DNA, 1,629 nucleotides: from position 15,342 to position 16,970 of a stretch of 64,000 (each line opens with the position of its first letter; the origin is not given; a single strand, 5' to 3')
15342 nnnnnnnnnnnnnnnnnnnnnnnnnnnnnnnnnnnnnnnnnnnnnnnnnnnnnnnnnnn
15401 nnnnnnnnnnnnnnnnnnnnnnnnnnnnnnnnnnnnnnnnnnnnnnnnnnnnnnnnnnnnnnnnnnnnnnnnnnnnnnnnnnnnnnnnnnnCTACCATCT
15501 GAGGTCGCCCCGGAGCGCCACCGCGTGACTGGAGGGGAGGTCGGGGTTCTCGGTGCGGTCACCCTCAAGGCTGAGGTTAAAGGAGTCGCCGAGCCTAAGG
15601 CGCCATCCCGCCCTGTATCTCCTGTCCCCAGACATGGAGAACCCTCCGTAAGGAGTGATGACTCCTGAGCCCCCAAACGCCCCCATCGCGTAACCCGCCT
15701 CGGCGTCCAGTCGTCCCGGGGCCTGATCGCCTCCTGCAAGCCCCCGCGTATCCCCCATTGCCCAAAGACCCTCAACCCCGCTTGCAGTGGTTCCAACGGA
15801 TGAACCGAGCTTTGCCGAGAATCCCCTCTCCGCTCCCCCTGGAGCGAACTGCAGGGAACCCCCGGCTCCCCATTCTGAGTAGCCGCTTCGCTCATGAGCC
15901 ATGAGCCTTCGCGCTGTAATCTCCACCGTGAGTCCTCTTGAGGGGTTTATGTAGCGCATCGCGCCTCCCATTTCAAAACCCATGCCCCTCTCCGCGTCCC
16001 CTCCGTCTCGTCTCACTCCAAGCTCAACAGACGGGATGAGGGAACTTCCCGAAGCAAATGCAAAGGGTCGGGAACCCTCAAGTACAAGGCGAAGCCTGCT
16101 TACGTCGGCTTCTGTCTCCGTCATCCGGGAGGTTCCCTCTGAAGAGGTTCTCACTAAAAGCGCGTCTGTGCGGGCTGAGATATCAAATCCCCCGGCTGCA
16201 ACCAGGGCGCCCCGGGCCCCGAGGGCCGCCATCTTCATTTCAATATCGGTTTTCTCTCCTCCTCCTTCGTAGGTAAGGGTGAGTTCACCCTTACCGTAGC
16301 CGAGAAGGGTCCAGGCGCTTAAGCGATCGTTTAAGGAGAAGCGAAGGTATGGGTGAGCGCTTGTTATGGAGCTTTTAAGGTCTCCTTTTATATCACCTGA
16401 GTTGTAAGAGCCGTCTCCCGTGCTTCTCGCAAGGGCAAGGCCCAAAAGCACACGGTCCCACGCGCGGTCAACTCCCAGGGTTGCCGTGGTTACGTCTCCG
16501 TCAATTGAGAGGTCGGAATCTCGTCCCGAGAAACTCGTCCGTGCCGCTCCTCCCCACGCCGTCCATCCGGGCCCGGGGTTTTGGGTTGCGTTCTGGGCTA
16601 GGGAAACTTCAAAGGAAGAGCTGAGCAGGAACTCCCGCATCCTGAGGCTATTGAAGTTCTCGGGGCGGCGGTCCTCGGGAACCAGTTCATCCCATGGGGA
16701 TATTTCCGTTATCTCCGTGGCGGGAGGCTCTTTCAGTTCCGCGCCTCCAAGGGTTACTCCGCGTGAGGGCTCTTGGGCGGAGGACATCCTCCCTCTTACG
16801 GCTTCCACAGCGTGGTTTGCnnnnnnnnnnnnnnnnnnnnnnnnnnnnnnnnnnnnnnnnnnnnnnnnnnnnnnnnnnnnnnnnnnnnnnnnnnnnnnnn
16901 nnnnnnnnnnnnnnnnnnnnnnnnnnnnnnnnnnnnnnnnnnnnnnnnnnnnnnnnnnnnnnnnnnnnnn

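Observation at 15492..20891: Very GC-rich giant autotransporter adhesin embedded in a lower-GC backbone, flanked by repeat debris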

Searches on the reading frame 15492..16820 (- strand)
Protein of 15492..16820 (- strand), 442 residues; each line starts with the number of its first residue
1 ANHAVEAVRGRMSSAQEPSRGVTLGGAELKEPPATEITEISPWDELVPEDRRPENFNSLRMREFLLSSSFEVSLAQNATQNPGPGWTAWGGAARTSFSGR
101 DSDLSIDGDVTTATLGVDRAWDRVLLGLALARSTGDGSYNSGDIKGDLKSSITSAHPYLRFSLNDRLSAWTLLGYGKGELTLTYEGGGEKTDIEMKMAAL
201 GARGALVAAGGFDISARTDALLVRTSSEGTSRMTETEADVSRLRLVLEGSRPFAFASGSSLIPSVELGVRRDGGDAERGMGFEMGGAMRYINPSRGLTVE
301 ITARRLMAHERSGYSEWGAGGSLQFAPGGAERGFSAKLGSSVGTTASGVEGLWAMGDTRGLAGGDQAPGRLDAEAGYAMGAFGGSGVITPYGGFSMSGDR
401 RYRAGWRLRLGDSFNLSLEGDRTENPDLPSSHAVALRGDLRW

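Call 7: search_protein_families(library=pfam, proteins=[window:15492-16820:-], max_evalue=10)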
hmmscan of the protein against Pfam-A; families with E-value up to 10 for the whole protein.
window:15492-16820:- (442 aa): 1 family
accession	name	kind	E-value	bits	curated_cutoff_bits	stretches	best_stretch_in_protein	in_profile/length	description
PF13505.12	OMP_b-brl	-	0.0014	19.2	28.7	1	68-190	7-122/175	Outer membrane protein beta-barrel domain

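Call 8: search_solved_structures(query=window:15495-16820:-, max_evalue=10)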
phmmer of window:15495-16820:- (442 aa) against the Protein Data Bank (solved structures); distinct sequences matched with E-value up to 10: 0.

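Call 13: find_homologous_proteins(query=window:15495-16820:-, max_evalue=0.001)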
Query window:15495-16820:- (442 aa): 161 proteins with E <= 0.001 among 8000 candidates; the best 120 are listed.
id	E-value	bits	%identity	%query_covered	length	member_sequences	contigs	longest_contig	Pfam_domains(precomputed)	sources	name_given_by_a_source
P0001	3.5e-265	898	93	100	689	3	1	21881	PF17963.8,PF17892.8,PF17803.8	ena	-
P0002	9.5e-261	883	92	100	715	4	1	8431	PF17963.8,PF17892.8,PF17803.8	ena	-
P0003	4.7e-260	881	92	100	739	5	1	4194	PF17963.8,PF17892.8,PF17803.8,PF19076.7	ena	-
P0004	4.3e-258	874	91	100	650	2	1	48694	PF17963.8,PF17892.8,PF17803.8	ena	-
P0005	1.5e-255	866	90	100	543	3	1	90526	PF03160.21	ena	-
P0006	3.3e-252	855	88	100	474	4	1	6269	-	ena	-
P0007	2.5e-246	836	88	100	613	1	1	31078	PF03160.21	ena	-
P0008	5.3e-221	752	91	86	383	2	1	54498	-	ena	-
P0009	2.9e-219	747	91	86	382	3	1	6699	-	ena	-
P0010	9.7e-197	672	93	76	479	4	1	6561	PF17963.8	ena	-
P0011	2.9e-148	513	98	56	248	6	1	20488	-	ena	-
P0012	2.5e-92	328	46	89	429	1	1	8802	-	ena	-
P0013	3.0e-92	328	47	89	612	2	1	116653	PF03160.21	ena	-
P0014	4.1e-92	328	44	100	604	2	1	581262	PF03160.21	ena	-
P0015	9.2e-92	326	46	100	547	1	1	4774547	PF03797.26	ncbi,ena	-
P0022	3.1e-88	315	47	87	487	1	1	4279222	-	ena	-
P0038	1.7e-84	302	41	100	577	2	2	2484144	PF03160.21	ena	-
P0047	3.7e-83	298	44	87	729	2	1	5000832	PF03160.21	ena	-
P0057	8.3e-80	287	45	85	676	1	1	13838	PF03160.21,PF03797.26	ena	-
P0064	2.1e-78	282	47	77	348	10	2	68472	PF03797.26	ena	-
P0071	1.3e-77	280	46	76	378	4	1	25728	PF03797.26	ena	-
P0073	3.6e-77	278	44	86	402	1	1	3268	PF03797.26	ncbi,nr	ncbi:MAG: autotransporter domain-containing protein, partial [Rhodospirillaceae bacterium]|nr:autotr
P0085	1.3e-75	273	48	73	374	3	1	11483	PF03797.26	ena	-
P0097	6.0e-73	264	40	100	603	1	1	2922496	PF03160.21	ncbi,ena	-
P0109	3.1e-70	255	41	87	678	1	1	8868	PF03797.26,PF25833.1,PF00041.28,PF16656.12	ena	-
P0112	2.0e-67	246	45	70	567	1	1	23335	PF18480.8,PF03797.26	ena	-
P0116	5.7e-64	235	44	68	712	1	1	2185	PF03160.21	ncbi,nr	ncbi:MAG: hypothetical protein OXC29_19570, partial [Rhodococcus sp.]|nr:hypothetical protein [Rhodo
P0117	7.5e-64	234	41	87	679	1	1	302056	PF03797.26,PF00041.28,PF16656.12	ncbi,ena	-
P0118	2.2e-63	233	40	87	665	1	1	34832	PF12733.14,PF03797.26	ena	-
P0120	5.3e-61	225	39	87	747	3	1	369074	PF13817.12,PF03797.26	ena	-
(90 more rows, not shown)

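Call 23: find_encoding_contigs(protein=P0004, flank=10000, max_places=3)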
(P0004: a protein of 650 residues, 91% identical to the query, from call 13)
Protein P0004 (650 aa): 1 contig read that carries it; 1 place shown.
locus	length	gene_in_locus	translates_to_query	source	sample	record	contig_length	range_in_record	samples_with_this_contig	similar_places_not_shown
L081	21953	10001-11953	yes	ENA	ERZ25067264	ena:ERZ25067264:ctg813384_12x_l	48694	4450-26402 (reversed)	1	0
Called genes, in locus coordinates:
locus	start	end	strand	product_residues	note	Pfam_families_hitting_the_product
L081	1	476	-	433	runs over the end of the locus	PF00709:Adenylsucc_synt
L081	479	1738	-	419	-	PF13393:tRNA-synt_His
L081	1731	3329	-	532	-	PF00389:2-Hacid_dh, PF02826:2-Hacid_dh_C, PF00670:AdoHcyase_NAD (weak), PF19304:PGDH_inter, PF01842:ACT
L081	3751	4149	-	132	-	-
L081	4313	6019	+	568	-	PF00501:AMP-binding, PF13193:AMP-binding_C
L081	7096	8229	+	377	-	-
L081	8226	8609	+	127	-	-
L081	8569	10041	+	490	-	PF00041:fn3, PF16656:Pur_ac_phosph_N (weak), PF25059:FN3_DSCAM-DSCAML_C (weak), PF00028:Cadherin (weak), PF00041:fn3, PF17803:Cadherin_4, PF17892:Cadherin_5, PF17963:Big_9, +1 more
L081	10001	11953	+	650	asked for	PF17803:Cadherin_4, PF17892:Cadherin_5, PF17963:Big_9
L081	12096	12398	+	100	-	PF01909:NTP_transf_2, PF18765:Polbeta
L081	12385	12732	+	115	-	PF01934:HepT-like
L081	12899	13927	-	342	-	PF08843:AbiEii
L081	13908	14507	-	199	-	PF19570:DUF6088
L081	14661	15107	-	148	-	PF19570:DUF6088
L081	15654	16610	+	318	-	PF07804:HipA_C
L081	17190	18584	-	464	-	PF13701:DDE_Tnp_1_4, PF01609:DDE_Tnp_1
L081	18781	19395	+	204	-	PF26900:Phage_lambda_Ea47 (weak)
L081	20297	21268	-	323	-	PF13020:NOV_C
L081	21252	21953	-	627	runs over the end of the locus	PF04851:ResIII (weak), PF00176:SNF2-rel_dom, PF00271:Helicase_C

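Call 24: find_encoding_contigs(protein=P0005, flank=10000, max_places=3)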
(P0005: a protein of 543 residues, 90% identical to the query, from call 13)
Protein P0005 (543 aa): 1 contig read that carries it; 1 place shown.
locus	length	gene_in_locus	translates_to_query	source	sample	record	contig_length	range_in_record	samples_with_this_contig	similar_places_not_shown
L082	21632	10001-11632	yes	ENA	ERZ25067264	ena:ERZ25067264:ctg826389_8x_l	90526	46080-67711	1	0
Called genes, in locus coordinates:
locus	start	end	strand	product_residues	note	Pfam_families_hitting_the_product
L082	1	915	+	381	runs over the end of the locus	-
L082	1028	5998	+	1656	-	PF00041:fn3 (weak), PF16656:Pur_ac_phosph_N (faint), PF25059:FN3_DSCAM-DSCAML_C (faint), PF24489:Ig_J_second (faint), PF13753:SWM_repeat, PF00041:fn3, PF03160:Calx-beta, PF00041:fn3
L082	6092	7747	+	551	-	PF03160:Calx-beta, PF17963:Big_9 (weak), PF22352:K319L-like_PKD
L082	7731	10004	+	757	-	PF19078:Big_12 (faint), PF12733:Cadherin-like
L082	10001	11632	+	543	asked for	PF03160:Calx-beta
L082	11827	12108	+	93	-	PF01649:Ribosomal_S20p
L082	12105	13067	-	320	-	PF21694:DNA_pol3_delta_C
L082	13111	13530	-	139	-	PF00334:NDK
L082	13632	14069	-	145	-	-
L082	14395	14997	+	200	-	PF01583:APS_kinase, PF08433:KTI12 (weak), PF13238:AAA_18 (weak), PF13671:AAA_33 (weak)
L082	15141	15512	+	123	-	-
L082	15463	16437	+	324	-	PF00171:Aldedh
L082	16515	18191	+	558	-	PF02463:SMC_N, PF13175:AAA_15 (weak), PF13476:AAA_23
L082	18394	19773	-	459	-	PF02661:Fic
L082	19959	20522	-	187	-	PF01862:PvlArgDC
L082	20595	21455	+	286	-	PF01261:AP_endonuc_2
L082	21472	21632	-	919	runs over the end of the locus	-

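Call 35: list_cluster_members(proteins=[P0015, P0097, P0117, P0073, P0116, P0022, P0047, P0038, P0014, P0001])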
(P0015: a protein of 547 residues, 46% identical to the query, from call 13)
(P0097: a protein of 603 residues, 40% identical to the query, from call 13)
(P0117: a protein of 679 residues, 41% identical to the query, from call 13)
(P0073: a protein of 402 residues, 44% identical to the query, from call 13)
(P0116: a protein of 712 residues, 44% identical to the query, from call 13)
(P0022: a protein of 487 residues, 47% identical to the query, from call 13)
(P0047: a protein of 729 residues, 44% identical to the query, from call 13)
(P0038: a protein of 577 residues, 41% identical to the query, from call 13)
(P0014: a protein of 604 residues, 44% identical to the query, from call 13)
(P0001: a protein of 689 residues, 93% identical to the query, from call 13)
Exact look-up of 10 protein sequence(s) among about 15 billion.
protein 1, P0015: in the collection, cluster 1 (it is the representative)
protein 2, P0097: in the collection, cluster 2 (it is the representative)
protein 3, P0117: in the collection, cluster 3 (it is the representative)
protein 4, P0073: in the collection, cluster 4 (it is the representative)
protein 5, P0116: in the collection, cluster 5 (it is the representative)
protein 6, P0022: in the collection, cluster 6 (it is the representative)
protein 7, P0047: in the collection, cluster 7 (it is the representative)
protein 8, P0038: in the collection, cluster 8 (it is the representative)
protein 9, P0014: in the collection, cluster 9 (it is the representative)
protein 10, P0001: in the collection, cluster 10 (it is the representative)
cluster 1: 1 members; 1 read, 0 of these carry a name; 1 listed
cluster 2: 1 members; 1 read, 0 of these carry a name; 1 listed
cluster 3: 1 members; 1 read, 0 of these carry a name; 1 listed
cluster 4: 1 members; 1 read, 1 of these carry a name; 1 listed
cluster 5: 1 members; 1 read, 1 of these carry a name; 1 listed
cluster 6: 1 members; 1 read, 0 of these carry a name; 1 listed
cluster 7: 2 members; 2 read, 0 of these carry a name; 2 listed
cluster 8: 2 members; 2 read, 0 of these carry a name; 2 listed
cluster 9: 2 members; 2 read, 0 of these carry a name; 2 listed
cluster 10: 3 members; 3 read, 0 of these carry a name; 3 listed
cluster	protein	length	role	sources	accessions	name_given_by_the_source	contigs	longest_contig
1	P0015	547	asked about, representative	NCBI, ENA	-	-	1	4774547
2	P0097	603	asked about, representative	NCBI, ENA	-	-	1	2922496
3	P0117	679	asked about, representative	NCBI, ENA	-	-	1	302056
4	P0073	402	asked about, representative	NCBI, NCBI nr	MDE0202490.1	MAG: autotransporter domain-containing protein, partial [Rhodospirillaceae bacterium] | autotransporter domain-containing protein [Rhodospirillaceae bacterium]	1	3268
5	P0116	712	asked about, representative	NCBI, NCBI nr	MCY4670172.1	MAG: hypothetical protein OXC29_19570, partial [Rhodococcus sp.] | hypothetical protein [Rhodococcus sp. (in: high G+C Gram-positive bacteria)]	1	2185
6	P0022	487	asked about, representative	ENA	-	-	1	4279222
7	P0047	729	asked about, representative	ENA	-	-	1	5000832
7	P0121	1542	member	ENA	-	-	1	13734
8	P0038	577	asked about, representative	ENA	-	-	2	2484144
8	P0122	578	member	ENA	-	-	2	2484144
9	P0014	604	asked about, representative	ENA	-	-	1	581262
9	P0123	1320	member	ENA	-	-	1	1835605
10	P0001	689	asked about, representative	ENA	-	-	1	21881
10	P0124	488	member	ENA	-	-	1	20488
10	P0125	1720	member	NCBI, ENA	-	-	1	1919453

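Call 36: find_encoding_contigs(protein=P0125, flank=10000, max_places=4)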
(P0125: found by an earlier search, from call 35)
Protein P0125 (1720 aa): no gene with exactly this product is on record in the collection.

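Call 37: find_encoding_contigs(protein=P0015, flank=6000, max_places=2)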
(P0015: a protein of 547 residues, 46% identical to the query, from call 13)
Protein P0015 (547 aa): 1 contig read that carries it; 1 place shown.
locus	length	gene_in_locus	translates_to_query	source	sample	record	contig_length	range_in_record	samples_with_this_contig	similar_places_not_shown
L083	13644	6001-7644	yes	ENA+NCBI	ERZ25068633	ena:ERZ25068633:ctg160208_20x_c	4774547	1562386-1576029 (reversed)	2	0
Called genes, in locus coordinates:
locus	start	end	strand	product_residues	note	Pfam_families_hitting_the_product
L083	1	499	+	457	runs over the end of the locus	PF01979:Amidohydro_1, PF07969:Amidohydro_3 (faint), PF12890:DHOase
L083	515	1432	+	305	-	PF00941:FAD_binding_5, PF03450:CO_deh_flav_C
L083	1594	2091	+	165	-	PF00111:Fer2, PF01799:Fer2_2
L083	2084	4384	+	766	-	PF01315:Ald_Xan_dh_C, PF02738:MoCoBD_1, PF20256:MoCoBD_2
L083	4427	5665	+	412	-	PF02492:cobW, PF07683:CobW_C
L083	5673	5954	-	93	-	-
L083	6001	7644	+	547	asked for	PF03797:Autotransporter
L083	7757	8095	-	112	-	-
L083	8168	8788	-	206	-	PF00633:HHH (faint), PF21176:RecR_HhH, PF01751:Toprim, PF13662:Toprim_4, PF21175:RecR_C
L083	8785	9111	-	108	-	PF02575:YbaB_DNA_bd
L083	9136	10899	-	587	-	PF05496:RuvB_N (faint), PF13177:DNA_pol3_delta2, PF13401:AAA_22 (faint), PF00004:AAA, PF07728:AAA_5 (faint), PF22608:DNAX_ATPase_lid, PF12169:DNA_pol3_gamma3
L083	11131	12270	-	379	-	PF01222:ERG4_ERG24, PF06966:DUF1295 (weak)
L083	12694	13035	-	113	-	PF01909:NTP_transf_2, PF18765:Polbeta (weak)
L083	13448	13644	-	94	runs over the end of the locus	-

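Call 43: search_solved_structures(query=A2, max_evalue=1, show_alignments=1)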
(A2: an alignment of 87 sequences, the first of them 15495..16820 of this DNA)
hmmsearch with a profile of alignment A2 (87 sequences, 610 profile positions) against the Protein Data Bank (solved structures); distinct sequences matched with E-value up to 1: 18.
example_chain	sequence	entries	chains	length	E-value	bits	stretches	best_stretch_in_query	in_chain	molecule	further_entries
3us9_A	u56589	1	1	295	1.5e-16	63.4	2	47-113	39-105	Sodium/calcium exchanger 1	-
8sgi_A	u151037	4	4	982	1.5e-14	56.9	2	47-113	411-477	Sodium/calcium exchanger 1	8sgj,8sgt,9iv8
3rb5_A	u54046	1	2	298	3.9e-12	48.9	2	40-127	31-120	Na/Ca exchange protein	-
3rb7_A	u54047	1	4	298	9.3e-12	47.6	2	39-127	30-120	Na/Ca exchange protein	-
8jp0_A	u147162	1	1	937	9.8e-12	47.5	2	46-113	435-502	Sodium/calcium exchanger 1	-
2fws_A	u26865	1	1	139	7.5e-09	38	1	47-115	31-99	Sodium/calcium exchanger 1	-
2dpk_A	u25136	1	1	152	8.9e-09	37.8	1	47-114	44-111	Sodium/calcium exchanger 1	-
3gin_A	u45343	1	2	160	2.3e-08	36.4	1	47-114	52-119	Sodium/calcium exchanger 1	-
2kls_A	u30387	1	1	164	2.7e-06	29.6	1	36-129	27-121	Sodium/calcium exchanger 1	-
2fwu_A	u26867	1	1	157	2.8e-06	29.5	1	37-129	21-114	Sodium/calcium exchanger 1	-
3ead_A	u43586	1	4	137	4.1e-06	29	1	39-127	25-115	Na/Ca exchange protein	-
3e9t_A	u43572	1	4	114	4.3e-06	28.9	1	39-125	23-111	Na/Ca exchange protein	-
2qvk_A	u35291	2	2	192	2e-05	26.7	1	37-120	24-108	Sodium/calcium exchanger 1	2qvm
2lt9_A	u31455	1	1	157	5.6e-05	25.2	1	35-111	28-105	Protein Slc8a3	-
3e9u_A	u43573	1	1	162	0.00035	22.6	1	38-112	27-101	Na/Ca exchange protein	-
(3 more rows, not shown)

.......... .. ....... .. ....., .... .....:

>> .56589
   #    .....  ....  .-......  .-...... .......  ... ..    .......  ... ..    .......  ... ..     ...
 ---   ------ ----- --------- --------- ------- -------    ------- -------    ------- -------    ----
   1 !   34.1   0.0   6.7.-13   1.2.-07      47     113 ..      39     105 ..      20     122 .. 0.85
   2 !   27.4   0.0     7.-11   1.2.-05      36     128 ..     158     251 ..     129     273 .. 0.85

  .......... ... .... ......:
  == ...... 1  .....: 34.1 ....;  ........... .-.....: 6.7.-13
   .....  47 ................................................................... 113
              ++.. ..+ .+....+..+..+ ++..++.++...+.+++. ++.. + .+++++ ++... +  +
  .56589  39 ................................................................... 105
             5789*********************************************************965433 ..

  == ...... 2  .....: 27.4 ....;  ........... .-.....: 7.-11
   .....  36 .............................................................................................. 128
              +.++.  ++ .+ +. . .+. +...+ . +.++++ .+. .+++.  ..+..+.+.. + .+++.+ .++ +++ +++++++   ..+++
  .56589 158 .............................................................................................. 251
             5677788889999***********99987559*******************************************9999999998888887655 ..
